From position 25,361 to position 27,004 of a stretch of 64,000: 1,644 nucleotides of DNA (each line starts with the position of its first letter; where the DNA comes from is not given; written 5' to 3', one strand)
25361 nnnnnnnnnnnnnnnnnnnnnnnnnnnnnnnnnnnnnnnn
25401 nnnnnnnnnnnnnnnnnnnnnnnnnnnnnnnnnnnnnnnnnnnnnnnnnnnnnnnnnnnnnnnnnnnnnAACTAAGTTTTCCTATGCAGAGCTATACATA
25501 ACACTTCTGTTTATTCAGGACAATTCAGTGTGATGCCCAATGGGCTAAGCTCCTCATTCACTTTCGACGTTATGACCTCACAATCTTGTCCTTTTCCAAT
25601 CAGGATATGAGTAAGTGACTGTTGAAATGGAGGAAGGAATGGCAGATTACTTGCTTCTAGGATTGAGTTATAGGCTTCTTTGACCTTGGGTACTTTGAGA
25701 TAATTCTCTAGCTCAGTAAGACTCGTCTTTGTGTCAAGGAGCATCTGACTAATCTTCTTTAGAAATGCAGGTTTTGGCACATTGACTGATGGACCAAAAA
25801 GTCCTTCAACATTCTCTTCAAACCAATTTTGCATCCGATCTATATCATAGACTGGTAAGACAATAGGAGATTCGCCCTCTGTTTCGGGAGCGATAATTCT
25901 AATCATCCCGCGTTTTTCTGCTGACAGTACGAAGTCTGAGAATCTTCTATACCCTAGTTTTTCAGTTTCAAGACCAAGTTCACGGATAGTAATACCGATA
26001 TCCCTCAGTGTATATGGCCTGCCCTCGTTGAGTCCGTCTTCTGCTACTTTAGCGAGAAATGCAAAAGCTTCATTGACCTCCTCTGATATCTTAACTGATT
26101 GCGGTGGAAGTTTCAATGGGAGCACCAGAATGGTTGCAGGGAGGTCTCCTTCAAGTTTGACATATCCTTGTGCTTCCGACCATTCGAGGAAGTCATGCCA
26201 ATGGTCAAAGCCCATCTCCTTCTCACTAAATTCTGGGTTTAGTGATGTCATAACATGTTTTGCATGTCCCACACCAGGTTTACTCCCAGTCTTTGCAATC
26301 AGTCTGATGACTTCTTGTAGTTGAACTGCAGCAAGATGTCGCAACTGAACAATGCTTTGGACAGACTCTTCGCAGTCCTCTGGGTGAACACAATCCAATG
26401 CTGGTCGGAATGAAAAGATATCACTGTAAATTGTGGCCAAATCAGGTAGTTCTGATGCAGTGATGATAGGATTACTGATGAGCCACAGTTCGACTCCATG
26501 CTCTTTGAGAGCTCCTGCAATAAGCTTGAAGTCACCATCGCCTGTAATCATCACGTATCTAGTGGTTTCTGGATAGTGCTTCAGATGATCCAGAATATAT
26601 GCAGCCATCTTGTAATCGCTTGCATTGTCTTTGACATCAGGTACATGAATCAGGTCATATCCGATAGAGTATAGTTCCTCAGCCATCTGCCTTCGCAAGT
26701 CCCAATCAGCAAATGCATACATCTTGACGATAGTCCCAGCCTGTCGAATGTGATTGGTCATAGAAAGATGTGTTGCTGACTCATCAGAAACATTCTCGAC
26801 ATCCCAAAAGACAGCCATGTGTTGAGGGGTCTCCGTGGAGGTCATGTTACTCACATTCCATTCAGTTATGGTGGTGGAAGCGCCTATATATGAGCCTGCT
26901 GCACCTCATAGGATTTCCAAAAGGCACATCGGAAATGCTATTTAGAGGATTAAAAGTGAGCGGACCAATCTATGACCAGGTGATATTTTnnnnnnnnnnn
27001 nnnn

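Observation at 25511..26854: NYN nuclease fused to tandem LOTUS/OST-HTH modules (MARF1-like) in an archaeon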

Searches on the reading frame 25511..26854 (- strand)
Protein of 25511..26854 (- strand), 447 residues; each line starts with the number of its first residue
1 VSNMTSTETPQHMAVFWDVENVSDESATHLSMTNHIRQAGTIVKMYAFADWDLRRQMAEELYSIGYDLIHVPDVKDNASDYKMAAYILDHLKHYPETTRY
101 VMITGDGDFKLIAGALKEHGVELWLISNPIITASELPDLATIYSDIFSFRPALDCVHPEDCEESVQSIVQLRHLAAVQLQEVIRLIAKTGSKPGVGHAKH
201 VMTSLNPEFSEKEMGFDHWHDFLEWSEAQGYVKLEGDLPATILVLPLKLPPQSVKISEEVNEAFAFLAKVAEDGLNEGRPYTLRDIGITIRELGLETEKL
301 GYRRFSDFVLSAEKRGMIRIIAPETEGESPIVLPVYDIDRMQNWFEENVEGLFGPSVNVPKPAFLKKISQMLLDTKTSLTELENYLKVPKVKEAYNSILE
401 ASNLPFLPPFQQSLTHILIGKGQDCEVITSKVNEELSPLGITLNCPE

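Call 3: search_protein_families(library=pfam, proteins=[window:25511-26854:-], max_evalue=10)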
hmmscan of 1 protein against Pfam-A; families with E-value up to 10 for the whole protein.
window:25511-26854:- (447 aa): 3 families
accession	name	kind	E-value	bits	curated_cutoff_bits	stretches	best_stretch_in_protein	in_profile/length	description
PF01936.24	NYN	-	2.7e-17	64.1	24.2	1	13-141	2-139/145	NYN domain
PF18475.7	PIN7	-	0.00046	21.2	34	1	18-120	3-103/103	PIN domain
PF12872.13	OST-HTH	-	0.14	12.5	23.8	0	182-224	9-53/71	OST-HTH/LOTUS domain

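Call 4: search_protein_families(library=ncbifam, proteins=[window:25511-26854:-], max_evalue=10)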
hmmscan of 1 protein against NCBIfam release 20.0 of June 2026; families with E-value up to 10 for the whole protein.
window:25511-26854:- (447 aa): 0 families

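Call 5: find_homologous_proteins(query=window:25511-26854:-, max_evalue=0.001)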
Query window:25511-26854:- (447 aa): 179 proteins with E <= 0.001 among 8000 candidates; the best 120 are listed.
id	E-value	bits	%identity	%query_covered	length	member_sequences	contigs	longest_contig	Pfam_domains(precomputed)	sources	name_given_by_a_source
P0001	1.2e-292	988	100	97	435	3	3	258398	PF18475.9,PF01936.25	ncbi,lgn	ncbi:MAG: NYN domain-containing protein [Candidatus Thorarchaeota archaeon]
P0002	1.2e-275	932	92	99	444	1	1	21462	PF01936.25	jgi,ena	-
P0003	6.7e-261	884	87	99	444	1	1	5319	PF01936.25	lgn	-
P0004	1.1e-259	880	87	99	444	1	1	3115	PF01936.25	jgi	jgi:uncharacterized LabA/DUF88 family protein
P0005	3.0e-257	872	86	99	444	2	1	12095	PF01936.25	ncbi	-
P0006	4.7e-257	871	87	99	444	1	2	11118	PF01936.25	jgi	jgi:hypothetical protein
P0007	2.9e-255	865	86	100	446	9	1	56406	PF01936.25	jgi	jgi:uncharacterized LabA/DUF88 family protein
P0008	9.1e-255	863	85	99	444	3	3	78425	PF01936.25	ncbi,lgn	ncbi:MAG: NYN domain-containing protein [Candidatus Thorarchaeota archaeon]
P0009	1.3e-254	863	85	99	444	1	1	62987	PF01936.25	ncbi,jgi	ncbi:MAG: NYN domain-containing protein [Candidatus Thorarchaeota archaeon]|jgi:hypothetical protein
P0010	1.1e-252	857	84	99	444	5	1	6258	PF01936.25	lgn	-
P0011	2.4e-247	839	83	99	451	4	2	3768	PF01936.25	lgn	-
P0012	2.3e-246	836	82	99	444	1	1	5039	PF01936.25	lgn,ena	-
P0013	2.7e-246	835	86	95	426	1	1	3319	PF01936.25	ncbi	ncbi:MAG: NYN domain-containing protein, partial [Candidatus Thorarchaeota archaeon]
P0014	5.9e-246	834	82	99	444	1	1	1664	PF01936.25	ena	-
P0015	1.1e-244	830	82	99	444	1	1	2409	PF01936.25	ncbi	-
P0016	4.8e-243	825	81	99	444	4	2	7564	PF01936.25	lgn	-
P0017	1.6e-240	816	80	99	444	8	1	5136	PF01936.25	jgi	jgi:hypothetical protein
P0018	1.2e-239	814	81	97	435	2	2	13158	PF01936.25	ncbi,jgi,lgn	-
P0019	1.3e-239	813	80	99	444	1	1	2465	PF01936.25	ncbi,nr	ncbi:MAG: NYN domain-containing protein [Candidatus Thorarchaeota archaeon]|nr:NYN domain-containing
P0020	2.4e-239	813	81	97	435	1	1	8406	PF01936.25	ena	-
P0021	2.5e-239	812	79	99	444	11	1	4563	PF01936.25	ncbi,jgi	ncbi:MAG: NYN domain-containing protein [Candidatus Thorarchaeota archaeon]|jgi:hypothetical protein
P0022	3.9e-239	812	79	99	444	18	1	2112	PF01936.25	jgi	-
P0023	7.1e-238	808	79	99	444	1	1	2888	PF01936.25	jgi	jgi:hypothetical protein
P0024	9.9e-238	807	79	99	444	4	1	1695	PF01936.25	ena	-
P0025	1.1e-237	807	78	99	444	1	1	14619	PF01936.25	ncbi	-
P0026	1.5e-236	803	77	99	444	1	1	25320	PF01936.25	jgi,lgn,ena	-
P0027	6.5e-235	798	78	99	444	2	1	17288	PF01936.25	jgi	-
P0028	2.6e-234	796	80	97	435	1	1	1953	PF01936.25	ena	-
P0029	8.0e-234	794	75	99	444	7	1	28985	PF01936.25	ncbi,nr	ncbi:MAG: NYN domain-containing protein [Candidatus Thorarchaeota archaeon]|nr:NYN domain-containing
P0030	3.7e-233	792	77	99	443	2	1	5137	PF01936.25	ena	-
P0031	4.1e-233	792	76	99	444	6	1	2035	PF01936.25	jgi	-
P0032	5.5e-233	792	76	99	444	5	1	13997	PF01936.25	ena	-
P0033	1.3e-232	790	76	99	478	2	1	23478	PF01936.25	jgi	jgi:hypothetical protein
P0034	6.5e-232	788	76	99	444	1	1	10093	PF01936.25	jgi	jgi:hypothetical protein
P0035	9.9e-232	787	77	99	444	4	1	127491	PF01936.25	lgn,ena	-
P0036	1.4e-231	787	76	99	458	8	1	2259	PF01936.25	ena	-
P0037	1.9e-231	787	76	99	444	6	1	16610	PF01936.25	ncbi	-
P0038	2.6e-231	786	75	99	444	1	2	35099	PF01936.25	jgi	jgi:hypothetical protein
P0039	1.0e-230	784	77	97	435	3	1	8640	PF01936.25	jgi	-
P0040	1.8e-230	783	76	99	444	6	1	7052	PF01936.25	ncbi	-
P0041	5.0e-230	782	77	97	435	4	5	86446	PF18475.9,PF01936.25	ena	-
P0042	3.8e-229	779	76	100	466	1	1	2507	PF01936.25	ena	-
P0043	9.9e-228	774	76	99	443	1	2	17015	PF01936.25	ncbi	ncbi:MAG: NYN domain-containing protein [Promethearchaeota archaeon]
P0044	2.6e-227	773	75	99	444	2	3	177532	PF01936.25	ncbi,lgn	ncbi:MAG: NYN domain-containing protein [Candidatus Thorarchaeota archaeon]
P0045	3.2e-226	769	86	87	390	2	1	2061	PF01936.25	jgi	jgi:hypothetical protein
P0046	4.6e-226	769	76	97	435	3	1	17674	PF01936.25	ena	-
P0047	6.6e-226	768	75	99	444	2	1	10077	PF01936.25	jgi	jgi:hypothetical protein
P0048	1.8e-225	767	83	89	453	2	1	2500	PF01936.25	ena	-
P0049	1.9e-225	767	75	99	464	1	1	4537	PF01936.25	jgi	-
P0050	1.9e-224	763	75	99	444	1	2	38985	PF01936.25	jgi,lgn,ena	jgi:hypothetical protein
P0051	8.2e-224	761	74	99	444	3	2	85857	PF01936.25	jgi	jgi:hypothetical protein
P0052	1.3e-222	757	73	99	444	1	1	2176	PF01936.25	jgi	jgi:uncharacterized LabA/DUF88 family protein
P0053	1.3e-222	757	74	99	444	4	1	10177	PF01936.25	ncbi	ncbi:MAG: NYN domain-containing protein [Candidatus Sifarchaeia archaeon]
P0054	3.6e-221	753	72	99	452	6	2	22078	PF01936.25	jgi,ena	-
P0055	9.0e-221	751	72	99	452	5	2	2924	PF18475.9,PF01936.25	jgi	jgi:uncharacterized LabA/DUF88 family protein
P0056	3.3e-220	749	73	98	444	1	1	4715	PF01936.25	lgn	-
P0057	5.0e-220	749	72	99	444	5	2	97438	PF12872.14,PF01936.25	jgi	jgi:hypothetical protein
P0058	6.4e-220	749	73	97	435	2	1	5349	PF01936.25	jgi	jgi:hypothetical protein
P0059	6.7e-220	748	72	99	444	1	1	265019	PF01936.25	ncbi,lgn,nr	ncbi:MAG: NYN domain-containing protein [Candidatus Thorarchaeota archaeon]|nr:NYN domain-containing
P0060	1.9e-218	744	73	99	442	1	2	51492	PF18475.9,PF01936.25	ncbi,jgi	-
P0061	2.3e-218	743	72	99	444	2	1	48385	PF01936.25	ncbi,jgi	-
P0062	4.8e-217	739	71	99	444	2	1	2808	PF01936.25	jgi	jgi:hypothetical protein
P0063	1.3e-216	738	74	97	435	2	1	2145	PF01936.25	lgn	-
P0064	2.7e-216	737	72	98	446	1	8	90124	PF18475.9,PF01936.25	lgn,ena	-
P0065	5.8e-216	735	71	99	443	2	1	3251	PF18475.9,PF01936.25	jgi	-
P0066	1.8e-215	734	71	99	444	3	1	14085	PF01936.25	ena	-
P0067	2.8e-215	733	71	99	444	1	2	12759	PF01936.25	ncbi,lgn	ncbi:MAG: NYN domain-containing protein [Candidatus Thorarchaeota archaeon]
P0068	4.7e-215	733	72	99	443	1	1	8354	PF01936.25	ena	-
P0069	1.1e-214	731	72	99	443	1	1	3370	PF18475.9,PF01936.25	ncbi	ncbi:MAG: NYN domain-containing protein [Candidatus Thorarchaeota archaeon]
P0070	1.7e-214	731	72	99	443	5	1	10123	PF18475.9,PF01936.25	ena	-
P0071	2.3e-214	730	72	99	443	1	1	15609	PF01936.25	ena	-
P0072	6.7e-214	729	70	99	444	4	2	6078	PF01936.25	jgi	jgi:hypothetical protein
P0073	8.1e-214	728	72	99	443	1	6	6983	PF01936.25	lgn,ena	-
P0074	2.5e-213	727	72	99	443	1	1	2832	PF18475.9,PF01936.25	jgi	jgi:hypothetical protein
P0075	3.3e-213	726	71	99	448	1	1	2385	PF18475.9,PF01936.25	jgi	jgi:hypothetical protein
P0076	7.8e-213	725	69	99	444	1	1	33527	PF01936.25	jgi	jgi:hypothetical protein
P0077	8.5e-213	725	69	100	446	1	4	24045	PF18475.9,PF01936.25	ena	-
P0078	1.0e-212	725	69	98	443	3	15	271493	PF18475.9,PF01936.25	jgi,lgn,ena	-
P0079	8.6e-212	722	69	99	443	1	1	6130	PF12872.14,PF18475.9,PF01936.25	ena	-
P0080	2.9e-211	720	69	99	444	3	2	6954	PF18475.9,PF01936.25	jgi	jgi:hypothetical protein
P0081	7.9e-211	719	71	99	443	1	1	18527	PF01936.25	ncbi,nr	ncbi:NYN domain-containing protein [Candidatus Thorarchaeota archaeon]|nr:MAG: NYN domain-containing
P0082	1.3e-210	718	71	99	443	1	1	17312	PF18475.9,PF01936.25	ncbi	ncbi:MAG: NYN domain-containing protein [Candidatus Thorarchaeota archaeon]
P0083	1.6e-210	718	70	97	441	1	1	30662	PF18475.9,PF01936.25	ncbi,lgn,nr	ncbi:NYN domain-containing protein [Candidatus Thorarchaeota archaeon]|nr:MAG: NYN domain-containing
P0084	2.5e-210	717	70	99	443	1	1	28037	PF18475.9,PF01936.25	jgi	-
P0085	5.8e-210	716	72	96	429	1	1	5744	PF18475.9,PF01936.25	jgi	jgi:hypothetical protein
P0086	1.4e-209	715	70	99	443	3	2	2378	PF01936.25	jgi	-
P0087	2.1e-209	714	71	99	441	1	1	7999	PF18475.9,PF01936.25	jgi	-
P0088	2.3e-209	714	70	99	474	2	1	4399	PF18475.9,PF01936.25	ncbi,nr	ncbi:MAG: NYN domain-containing protein [Candidatus Thorarchaeota archaeon]|nr:MAG: NYN domain-conta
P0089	2.8e-209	713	69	98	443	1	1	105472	PF18475.9,PF01936.25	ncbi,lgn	-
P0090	1.7e-208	711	71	96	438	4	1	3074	PF18475.9,PF01936.25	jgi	-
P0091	2.6e-208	710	70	99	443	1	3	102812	PF18475.9,PF01936.25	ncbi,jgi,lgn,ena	-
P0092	6.6e-208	709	69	99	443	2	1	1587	PF18475.9,PF01936.25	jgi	-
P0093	8.0e-208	709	71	97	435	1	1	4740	PF18475.9,PF01936.25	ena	-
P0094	9.8e-208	708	71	99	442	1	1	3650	PF18475.9,PF01936.25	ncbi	-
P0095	3.0e-207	707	70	99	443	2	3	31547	PF18475.9,PF01936.25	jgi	-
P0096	1.1e-206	705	69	99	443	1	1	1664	PF18475.9,PF01936.25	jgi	jgi:hypothetical protein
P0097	1.2e-205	702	67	99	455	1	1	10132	PF18475.9,PF01936.25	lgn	-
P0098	5.0e-205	699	70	99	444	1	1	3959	PF01936.25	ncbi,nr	ncbi:MAG: NYN domain-containing protein [Candidatus Thorarchaeota archaeon]|nr:MAG: NYN domain-conta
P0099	5.3e-205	699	69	100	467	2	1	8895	PF18475.9,PF01936.25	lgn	-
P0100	6.9e-205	699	71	96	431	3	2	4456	PF01936.25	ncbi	ncbi:MAG: NYN domain-containing protein, partial [Candidatus Thorarchaeota archaeon]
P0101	1.2e-204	698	77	87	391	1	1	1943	PF01936.25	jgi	jgi:hypothetical protein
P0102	2.9e-204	697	68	99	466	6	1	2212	PF18475.9,PF01936.25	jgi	-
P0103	6.2e-204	696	71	95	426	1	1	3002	PF01936.25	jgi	jgi:hypothetical protein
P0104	1.5e-202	691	67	99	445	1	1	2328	PF12872.14,PF01936.25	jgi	jgi:hypothetical protein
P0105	2.4e-202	691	66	99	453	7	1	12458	PF18475.9,PF01936.25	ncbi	-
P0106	3.1e-202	690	69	97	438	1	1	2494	PF18475.9,PF01936.25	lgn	-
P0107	2.7e-201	687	66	99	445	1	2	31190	PF12872.14,PF01936.25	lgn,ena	-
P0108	3.5e-201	687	67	99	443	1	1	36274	PF18475.9,PF01936.25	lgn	-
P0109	7.0e-201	686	67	99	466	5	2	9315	PF18475.9,PF01936.25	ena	-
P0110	6.6e-200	683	67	99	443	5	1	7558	PF18475.9,PF01936.25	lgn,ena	-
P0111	7.9e-200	682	67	99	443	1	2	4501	PF18475.9,PF01936.25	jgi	-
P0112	9.2e-198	676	64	99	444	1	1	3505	PF01936.25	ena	-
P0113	9.6e-198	675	71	93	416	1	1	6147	PF01936.25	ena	-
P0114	5.3e-197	673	63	99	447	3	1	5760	PF01936.25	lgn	-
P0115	1.8e-196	671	64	99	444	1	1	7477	PF18475.9,PF01936.25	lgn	-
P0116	7.2e-194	663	76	85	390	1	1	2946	PF01936.25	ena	-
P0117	8.1e-194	663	63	99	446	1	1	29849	PF01936.25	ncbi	-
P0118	3.2e-186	638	61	100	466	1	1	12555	PF01936.25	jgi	jgi:hypothetical protein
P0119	5.0e-186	637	61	99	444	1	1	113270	PF18475.9,PF01936.25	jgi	jgi:hypothetical protein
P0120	5.5e-177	607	79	74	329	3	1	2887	PF01936.25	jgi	jgi:hypothetical protein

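Call 6: search_solved_structures(query=window:25511-26854:-, max_evalue=10, show_alignments=2)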
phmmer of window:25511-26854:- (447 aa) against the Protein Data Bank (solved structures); distinct sequences matched with E-value up to 10: 4.
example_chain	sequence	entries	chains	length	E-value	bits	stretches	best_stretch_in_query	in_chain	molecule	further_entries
2qip_A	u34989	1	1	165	0.00042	22.5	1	43-141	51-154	Protein of unknown function VPA0982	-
3hv2_A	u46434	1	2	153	0.077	15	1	92-124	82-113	Response regulator/HD domain protein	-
2l82_A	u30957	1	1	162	0.25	13.3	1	37-128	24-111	DESIGNED PROTEIN OR32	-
5yaa_A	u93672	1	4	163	0.28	13.2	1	8-127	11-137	Meiosis regulator and mRNA stability factor 1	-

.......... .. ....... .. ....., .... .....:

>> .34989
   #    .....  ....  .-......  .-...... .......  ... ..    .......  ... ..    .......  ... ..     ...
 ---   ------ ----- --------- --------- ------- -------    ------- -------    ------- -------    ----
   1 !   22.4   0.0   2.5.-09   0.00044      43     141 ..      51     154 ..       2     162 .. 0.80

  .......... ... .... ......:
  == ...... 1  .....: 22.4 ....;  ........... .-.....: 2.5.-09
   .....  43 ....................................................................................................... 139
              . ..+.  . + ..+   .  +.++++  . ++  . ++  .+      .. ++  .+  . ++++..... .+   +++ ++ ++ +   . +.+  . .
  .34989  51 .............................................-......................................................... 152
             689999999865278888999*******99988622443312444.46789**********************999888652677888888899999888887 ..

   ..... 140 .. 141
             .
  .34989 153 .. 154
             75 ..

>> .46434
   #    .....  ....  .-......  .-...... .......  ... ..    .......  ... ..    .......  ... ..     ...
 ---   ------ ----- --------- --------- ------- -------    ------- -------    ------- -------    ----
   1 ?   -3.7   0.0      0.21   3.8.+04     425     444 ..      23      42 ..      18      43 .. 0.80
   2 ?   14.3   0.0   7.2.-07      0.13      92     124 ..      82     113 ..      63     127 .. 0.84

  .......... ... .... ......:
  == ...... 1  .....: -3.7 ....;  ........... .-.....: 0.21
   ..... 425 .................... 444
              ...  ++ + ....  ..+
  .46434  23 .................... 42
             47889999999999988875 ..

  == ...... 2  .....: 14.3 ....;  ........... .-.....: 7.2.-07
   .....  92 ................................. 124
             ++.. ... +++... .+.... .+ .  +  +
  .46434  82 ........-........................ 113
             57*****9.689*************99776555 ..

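Call 9: search_protein_families(library=pfam, alignment_id=A1, max_evalue=1)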
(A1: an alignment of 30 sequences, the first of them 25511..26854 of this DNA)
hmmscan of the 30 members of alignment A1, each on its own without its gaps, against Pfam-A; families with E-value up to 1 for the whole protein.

A. member 1, window:25511-26854:- (447 aa): 3 families
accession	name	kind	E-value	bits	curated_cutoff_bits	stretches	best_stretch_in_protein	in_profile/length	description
PF01936.24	NYN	-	2.7e-17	64.1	24.2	1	13-141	2-139/145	NYN domain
PF18475.7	PIN7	-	0.00046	21.2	34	1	18-120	3-103/103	PIN domain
PF12872.13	OST-HTH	-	0.14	12.5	23.8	0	182-224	9-53/71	OST-HTH/LOTUS domain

B. families by the number of members that match (of 30 scanned): 13 families
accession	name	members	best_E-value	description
PF01936.24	NYN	30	5.7e-20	NYN domain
PF18475.7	PIN7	30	0.00018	PIN domain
PF12872.13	OST-HTH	25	7.3e-09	OST-HTH/LOTUS domain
PF18480.7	DUF5615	5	0.044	Domain of unknown function (DUF5615)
PF24359.1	DUF7515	5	0.053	Domain of unknown function (DUF7515)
PF19225.6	Spo16_N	4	0.054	Spo16 protein, N-terminal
PF25509.1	DUF7916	2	0.0073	Domain of unknown function (DUF7916)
PF08677.15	GP11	2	0.044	GP11 baseplate wedge protein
PF10905.13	DUF2695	1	0.14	Protein of unknown function (DUF2695)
PF04408.29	HA2_N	1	0.16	Helicase associated domain (HA2), winged-helix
PF06557.17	DUF1122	1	0.16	Protein of unknown function (DUF1122)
PF25304.1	WH_eIF2D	1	0.24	eIF2D winged helix domain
PF04691.17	ApoC-I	1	0.84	Apolipoprotein C-I (ApoC-1)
